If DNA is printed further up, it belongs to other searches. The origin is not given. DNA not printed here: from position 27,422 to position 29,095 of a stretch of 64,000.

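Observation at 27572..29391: Translationally coupled AAA_21/DUF3696-like ATPase plus small PIN-like protein in an AT-rich islet: candidate undescribed defence pair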

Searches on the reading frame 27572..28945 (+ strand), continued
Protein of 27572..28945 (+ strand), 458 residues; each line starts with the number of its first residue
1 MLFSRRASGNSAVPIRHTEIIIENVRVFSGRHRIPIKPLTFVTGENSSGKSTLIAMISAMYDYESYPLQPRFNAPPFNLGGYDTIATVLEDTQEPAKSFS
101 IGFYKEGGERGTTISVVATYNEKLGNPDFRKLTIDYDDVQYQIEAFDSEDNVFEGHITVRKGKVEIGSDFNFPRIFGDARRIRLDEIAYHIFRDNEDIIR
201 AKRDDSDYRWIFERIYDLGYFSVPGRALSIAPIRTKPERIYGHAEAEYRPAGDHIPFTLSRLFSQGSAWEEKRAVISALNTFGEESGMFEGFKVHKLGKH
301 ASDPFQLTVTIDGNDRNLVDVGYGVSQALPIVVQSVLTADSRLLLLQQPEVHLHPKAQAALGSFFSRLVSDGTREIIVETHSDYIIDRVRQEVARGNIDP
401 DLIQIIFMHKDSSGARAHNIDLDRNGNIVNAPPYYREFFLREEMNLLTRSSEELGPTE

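Call 69: search_dna_similar(query=window:27572-28945:+, collection=plasmids, mode=protein, max_evalue=1e-10, max_rows=25)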
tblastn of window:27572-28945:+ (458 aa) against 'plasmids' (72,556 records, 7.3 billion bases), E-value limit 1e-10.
Records with a match: 41; places in all: 41; records where one place covers at least 80% of the query: 7.
Best place of each record, by identity: <60% 41.
By first word of the organism name: Bacillus 8; Aeromonas 6; Acinetobacter 5; Rhodococcus 2; Burkholderia 2; Ruegeria 1; Azospirillum 1; Exiguobacterium 1; Gluconobacter 1; Acetobacter 1; and 13 more.
By predicted mobility (MOB-suite, as given by PLSDB): non-mobilizable 21; mobilizable 11; conjugative 9.
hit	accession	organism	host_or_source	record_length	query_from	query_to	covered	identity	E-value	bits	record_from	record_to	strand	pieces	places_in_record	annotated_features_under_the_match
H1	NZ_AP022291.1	Aeromonas veronii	-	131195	10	444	95%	24.1%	2e-21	105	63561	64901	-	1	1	DUF3696 domain-containing protein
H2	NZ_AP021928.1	Aeromonas caviae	-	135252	10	444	95%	24.1%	2e-21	105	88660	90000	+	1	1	DUF3696 domain-containing protein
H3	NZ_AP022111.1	Aeromonas caviae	-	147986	10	444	95%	24.1%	2e-21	105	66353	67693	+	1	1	DUF3696 domain-containing protein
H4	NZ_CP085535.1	Aeromonas salmonicida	Brook charr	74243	10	444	95%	23.5%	4e-22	107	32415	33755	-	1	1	DUF3696 domain-containing protein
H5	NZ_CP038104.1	Aeromonas salmonicida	Salvelinus fontinalis,whole organism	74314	10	444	95%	23.5%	4e-22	107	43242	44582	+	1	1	DUF3696 domain-containing protein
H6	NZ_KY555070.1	Aeromonas salmonicida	-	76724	10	444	95%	23.5%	4e-22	107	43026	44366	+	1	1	DUF3696 domain-containing protein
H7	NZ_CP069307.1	Rhodococcus aetherivorans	monoisolate,Minnesota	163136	34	432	87%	25.2%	3e-20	101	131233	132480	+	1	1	DUF3696 domain-containing protein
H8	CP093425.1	Bacillus pacificus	cell culture,sufu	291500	203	451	54%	34.1%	9e-22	106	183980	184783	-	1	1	DUF3696 domain-containing protein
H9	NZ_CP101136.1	Bacillus paranthracis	single cell,soil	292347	203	451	54%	34.1%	9e-22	106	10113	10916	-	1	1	DUF3696 domain-containing protein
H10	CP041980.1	Bacillus paranthracis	Homo sapiens,stool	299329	203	451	54%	34.1%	9e-22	106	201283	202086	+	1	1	DUF3696 domain-containing protein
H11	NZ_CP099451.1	Bacillus pacificus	chicken,assembly Genome,intestine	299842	203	451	54%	34.1%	9e-22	106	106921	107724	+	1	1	DUF3696 domain-containing protein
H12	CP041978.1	Bacillus pacificus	Homo sapiens,stool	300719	203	451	54%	34.1%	9e-22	106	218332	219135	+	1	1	DUF3696 domain-containing protein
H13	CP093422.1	Bacillus paranthracis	cell culture,sufu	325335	203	451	54%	34.1%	9e-22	106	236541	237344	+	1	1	DUF3696 domain-containing protein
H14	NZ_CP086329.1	Bacillus pacificus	single cell culture,sludge from ...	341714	203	451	54%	34.1%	9e-22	106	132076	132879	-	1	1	DUF3696 domain-containing protein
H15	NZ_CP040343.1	Bacillus cereus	Apostichopus japonicus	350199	203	451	54%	34.1%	9e-22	106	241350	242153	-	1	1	DUF3696 domain-containing protein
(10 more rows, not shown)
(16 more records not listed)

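Call 70: get_annotated_region(hit=H1, flank=3500)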
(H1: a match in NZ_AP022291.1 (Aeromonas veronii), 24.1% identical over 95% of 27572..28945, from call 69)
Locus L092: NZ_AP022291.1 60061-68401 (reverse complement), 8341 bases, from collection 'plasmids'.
description: Aeromonas veronii strain WP9-W18-ESBL-04 plasmid pWP9-W18-ESBL-04_1, complete sequence
organism: Aeromonas veronii (NCBI taxid 654)
taxonomy: Bacteria; Pseudomonadota; Gammaproteobacteria; Aeromonadales; Aeromonadaceae; Aeromonas; Aeromonas veronii
host: -; source: -; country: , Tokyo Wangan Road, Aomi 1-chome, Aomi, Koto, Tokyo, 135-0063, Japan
typing (MOB-suite, as given by PLSDB): conjugative; replicon rep_cluster_1169; relaxase MOBF; mating-pair formation MPF_F
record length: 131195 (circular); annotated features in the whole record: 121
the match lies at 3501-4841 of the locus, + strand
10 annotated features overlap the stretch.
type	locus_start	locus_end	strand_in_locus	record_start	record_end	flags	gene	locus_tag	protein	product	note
CDS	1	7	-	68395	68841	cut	radC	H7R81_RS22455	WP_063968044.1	DNA repair protein RadC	GO:0006281 - DNA repair [Evidence IEA]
CDS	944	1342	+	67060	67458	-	-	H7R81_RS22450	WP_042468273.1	DUF6088 family protein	-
CDS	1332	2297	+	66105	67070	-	-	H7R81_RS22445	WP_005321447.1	nucleotidyl transferase AbiEii/AbiGii toxin family protein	-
CDS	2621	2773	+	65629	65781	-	-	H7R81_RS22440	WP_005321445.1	Hok/Gef family protein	-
CDS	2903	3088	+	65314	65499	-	-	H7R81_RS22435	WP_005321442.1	hypothetical protein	-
CDS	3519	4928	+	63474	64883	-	-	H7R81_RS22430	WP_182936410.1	DUF3696 domain-containing protein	-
CDS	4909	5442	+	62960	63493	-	-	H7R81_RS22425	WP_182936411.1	hypothetical protein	-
CDS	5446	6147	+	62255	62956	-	-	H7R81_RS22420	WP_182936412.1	RNA ligase family protein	-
CDS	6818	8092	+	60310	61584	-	-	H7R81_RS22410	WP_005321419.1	metallophosphoesterase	-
CDS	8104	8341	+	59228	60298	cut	-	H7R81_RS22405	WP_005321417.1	GTPase-associated system all-helical protein GASH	-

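Call 71: get_annotated_region(hit=H8, flank=3500)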
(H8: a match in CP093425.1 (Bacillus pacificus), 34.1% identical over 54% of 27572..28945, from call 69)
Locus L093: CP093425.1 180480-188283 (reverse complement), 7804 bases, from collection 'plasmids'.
description: Bacillus pacificus strain MP6 plasmid p1, complete sequence
organism: Bacillus pacificus (NCBI taxid 2026187)
taxonomy: Bacteria; Bacillota; Bacilli; Bacillales; Bacillaceae; Bacillus; Bacillus pacificus
host: -; source: cell culture,sufu; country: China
typing (MOB-suite, as given by PLSDB): non-mobilizable; replicon rep_cluster_125,rep_cluster_1698; mating-pair formation MPF_T
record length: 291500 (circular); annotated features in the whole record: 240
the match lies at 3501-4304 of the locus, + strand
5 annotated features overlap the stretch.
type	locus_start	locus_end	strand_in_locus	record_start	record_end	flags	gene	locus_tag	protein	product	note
CDS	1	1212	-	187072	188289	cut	-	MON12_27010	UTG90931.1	abortive infection system toxin AbiGii family protein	-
CDS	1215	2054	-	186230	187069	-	-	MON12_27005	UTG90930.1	abortive infection system antitoxin AbiGi family protein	-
CDS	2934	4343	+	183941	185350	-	-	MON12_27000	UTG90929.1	DUF3696 domain-containing protein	-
CDS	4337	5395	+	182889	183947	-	-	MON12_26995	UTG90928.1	hypothetical protein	-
CDS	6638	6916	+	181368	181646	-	-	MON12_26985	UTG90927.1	metalloregulator ArsR/SmtB family transcription factor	-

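Call 72: get_annotated_region(hit=H7, flank=3500)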
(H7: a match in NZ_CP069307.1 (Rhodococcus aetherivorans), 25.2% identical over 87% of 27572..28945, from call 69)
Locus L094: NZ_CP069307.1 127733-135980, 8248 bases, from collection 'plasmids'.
description: Rhodococcus aetherivorans isolate PSBB011 plasmid unnamed, complete sequence
organism: Rhodococcus aetherivorans (NCBI taxid 191292)
taxonomy: Bacteria; Actinomycetota; Actinomycetes; Mycobacteriales; Nocardiaceae; Rhodococcus; Rhodococcus aetherivorans
host: -; source: monoisolate,Minnesota; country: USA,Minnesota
typing (MOB-suite, as given by PLSDB): conjugative; relaxase MOBF; mating-pair formation MPF_T
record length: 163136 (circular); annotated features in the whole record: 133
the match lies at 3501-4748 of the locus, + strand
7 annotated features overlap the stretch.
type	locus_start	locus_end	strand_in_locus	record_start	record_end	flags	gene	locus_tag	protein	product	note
CDS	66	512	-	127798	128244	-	-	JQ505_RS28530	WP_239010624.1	ABC transporter permease subunit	GO:0055085 - transmembrane transport [Evidence IEA]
CDS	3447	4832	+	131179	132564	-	-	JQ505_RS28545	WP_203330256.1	DUF3696 domain-containing protein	-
CDS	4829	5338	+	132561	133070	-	-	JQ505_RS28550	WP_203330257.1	hypothetical protein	-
CDS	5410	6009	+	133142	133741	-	-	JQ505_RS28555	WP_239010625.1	RNA ligase family protein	-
CDS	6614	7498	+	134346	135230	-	-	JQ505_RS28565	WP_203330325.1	nucleotide-binding protein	-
CDS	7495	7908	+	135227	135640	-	-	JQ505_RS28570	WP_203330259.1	hypothetical protein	-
CDS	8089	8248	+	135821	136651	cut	-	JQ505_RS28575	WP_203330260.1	hypothetical protein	-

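Call 73: search_protein_families(library=padloc, proteins=[L092:3519-4925:+, L092:4909-5439:+, L092:5446-6144:+, L094:3447-4829:+, L094:4829-5335:+, L093:2934-4340:+, L093:4337-5392:+], max_evalue=0.001)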
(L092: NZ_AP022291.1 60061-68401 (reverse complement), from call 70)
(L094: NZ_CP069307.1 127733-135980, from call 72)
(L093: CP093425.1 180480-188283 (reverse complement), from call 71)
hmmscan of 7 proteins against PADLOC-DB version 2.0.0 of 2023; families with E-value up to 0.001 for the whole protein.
L092:3519-4925:+ (469 aa): 74 families (the best 25 are shown)
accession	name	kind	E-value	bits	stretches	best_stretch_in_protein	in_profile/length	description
PDLC04148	HEC-03B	-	7e-134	445.3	1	1-458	1-455/458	-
PDLC03878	NsnB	-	4.5e-59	198.9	1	1-440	1-335/345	-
PDLC04707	PDC-M55A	-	2.5e-57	192.8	1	2-457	3-417/421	-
PDLC02979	AriA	-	1.7e-25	88.6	2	278-387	269-373/373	-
PDLC02980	AriA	-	1.4e-15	56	1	24-388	1-304/304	-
PDLC04177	HEC-01A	-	3.7e-12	44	2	335-422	296-366/393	-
PDLC00077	GajA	-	7.9e-12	42.5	2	338-388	336-381/616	AAA ATPase domain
PDLC00071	GajA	-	1.8e-11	41.6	1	339-387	277-322/588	AAA ATPase domain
PDLC04178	HEC-01A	-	1.9e-11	41.7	2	322-389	274-333/399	-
PDLC02335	AbiLi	-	4.3e-11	40.4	1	1-421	49-262/326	AbiLi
PDLC04184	HEC-01A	-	5.8e-11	40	1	1-38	1-37/464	-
PDLC02981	AriAB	-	5.9e-11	39.8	1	335-388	330-378/694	-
PDLC04179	HEC-01A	-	6.3e-11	40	1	1-38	1-37/459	-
PDLC00063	GajA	-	8.6e-11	39.1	1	338-390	347-403/679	AAA ATPase domain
PDLC04182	HEC-01A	-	2.7e-10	37.8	2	335-391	305-355/406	-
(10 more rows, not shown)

L092:4909-5439:+ (177 aa): 1 family
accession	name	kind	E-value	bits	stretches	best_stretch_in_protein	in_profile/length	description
PDLC04147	HEC-03A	-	2.1e-24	84.4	1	2-160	1-156/159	-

L092:5446-6144:+ (233 aa): 0 families

L094:3447-4829:+ (461 aa): 70 families (the best 25 are shown)
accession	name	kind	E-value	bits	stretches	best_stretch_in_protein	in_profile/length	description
PDLC04148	HEC-03B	-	4.5e-110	366.8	1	1-457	1-452/458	-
PDLC03878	NsnB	-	5.8e-59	198.6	1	1-444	1-338/345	-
PDLC04707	PDC-M55A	-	1e-54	184.1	1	3-440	4-401/421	-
PDLC02979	AriA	-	1e-22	79.5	2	297-387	287-372/373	-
PDLC02980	AriA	-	1.4e-19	69.2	2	305-388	226-303/304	-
PDLC04178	HEC-01A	-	1.1e-12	45.7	1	3-52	10-58/399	-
PDLC04177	HEC-01A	-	4.1e-12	43.8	2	2-50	5-54/393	-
PDLC04175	HEC-01A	-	5.5e-11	40.1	1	3-61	7-64/363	-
PDLC02335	AbiLi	-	1e-10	39.2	1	1-394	49-245/326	AbiLi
PDLC00093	GajA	-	1.7e-10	38.2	1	339-389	384-437/736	AAA ATPase domain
PDLC00095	GajA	-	2.5e-10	37.6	1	339-388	397-447/752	AAA ATPase domain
PDLC04389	PDC-M07A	-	5.6e-10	36.8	1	3-65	7-68/443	-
PDLC04391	PDC-M07A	-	5.8e-10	36.7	1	1-81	1-79/412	-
PDLC04392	PDC-M07A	-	6.9e-10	36.5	1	1-80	1-79/432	-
PDLC04393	PDC-M07A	-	1e-09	35.9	1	1-53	1-52/435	-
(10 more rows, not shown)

L094:4829-5335:+ (169 aa): 1 family
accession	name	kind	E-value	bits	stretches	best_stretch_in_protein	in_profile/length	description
PDLC04147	HEC-03A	-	1.9e-24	84.5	1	1-149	1-148/159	-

L093:2934-4340:+ (469 aa): 66 families (the best 25 are shown)
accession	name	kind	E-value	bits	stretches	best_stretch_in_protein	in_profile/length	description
PDLC04707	PDC-M55A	-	8e-80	266.9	1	2-461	4-416/421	-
PDLC03878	NsnB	-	3.1e-57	192.9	1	2-454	3-342/345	-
PDLC04148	HEC-03B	-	4.8e-52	175.5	1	5-457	6-447/458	-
PDLC02979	AriA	-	8.9e-21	73.1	2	264-392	268-373/373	-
PDLC02980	AriA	-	4.3e-12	44.6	1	315-391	239-302/304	-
PDLC02358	Old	-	4e-11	40.4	1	298-395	242-332/578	Old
PDLC00063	GajA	-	1e-09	35.6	1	315-394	316-402/679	AAA ATPase domain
PDLC04177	HEC-01A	-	1.9e-09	35.1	1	6-47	10-52/393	-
PDLC04710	PDC-M56A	-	2.2e-09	34.8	1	316-392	214-285/382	-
PDLC04033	PD-T4-4_A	-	7.1e-09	33.4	0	345-402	327-380/460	-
PDLC04176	HEC-01A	-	2.3e-08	31.8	1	344-394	277-323/371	-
PDLC04389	PDC-M07A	-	3.4e-08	30.9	1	2-39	7-43/443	-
PDLC04178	HEC-01A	-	4.1e-08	30.7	1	3-38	11-45/399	-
PDLC04175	HEC-01A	-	6.9e-08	29.9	1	9-48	11-52/363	-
PDLC04032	PD-T4-4_A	-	8.2e-08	29.6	1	345-430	348-425/474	-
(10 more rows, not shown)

L093:4337-5392:+ (352 aa): 1 family
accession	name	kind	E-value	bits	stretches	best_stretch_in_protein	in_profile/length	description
PDLC04708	PDC-M55B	-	2.5e-26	91.3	1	130-341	90-296/315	-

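Call 80: search_protein_families(library=phrogs, proteins=[window:27572-28945:+], max_evalue=0.01)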
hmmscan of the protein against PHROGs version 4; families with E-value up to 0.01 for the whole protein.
window:27572-28945:+ (458 aa): 9 families
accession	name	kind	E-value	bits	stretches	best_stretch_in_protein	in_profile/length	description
phrog_21420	-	unknown function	1.7e-35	123.6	2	287-437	473-623/654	-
phrog_3940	-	unknown function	3.7e-11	43.5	2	17-65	5-53/537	-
phrog_14430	-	unknown function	1.4e-10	42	1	329-393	326-389/444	-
phrog_9802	-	unknown function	3.1e-08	34.1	1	317-389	252-331/438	-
phrog_8323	-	unknown function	3.3e-07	30.2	1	19-66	53-100/623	-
phrog_13167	-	unknown function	4.3e-07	30.2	1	342-392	339-388/477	-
phrog_4747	-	unknown function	1.7e-06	28.4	0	22-65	8-50/610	-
phrog_8066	-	unknown function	0.00017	21.6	1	329-392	371-435/522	-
phrog_7507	-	unknown function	0.00092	19.6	0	343-388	409-452/483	-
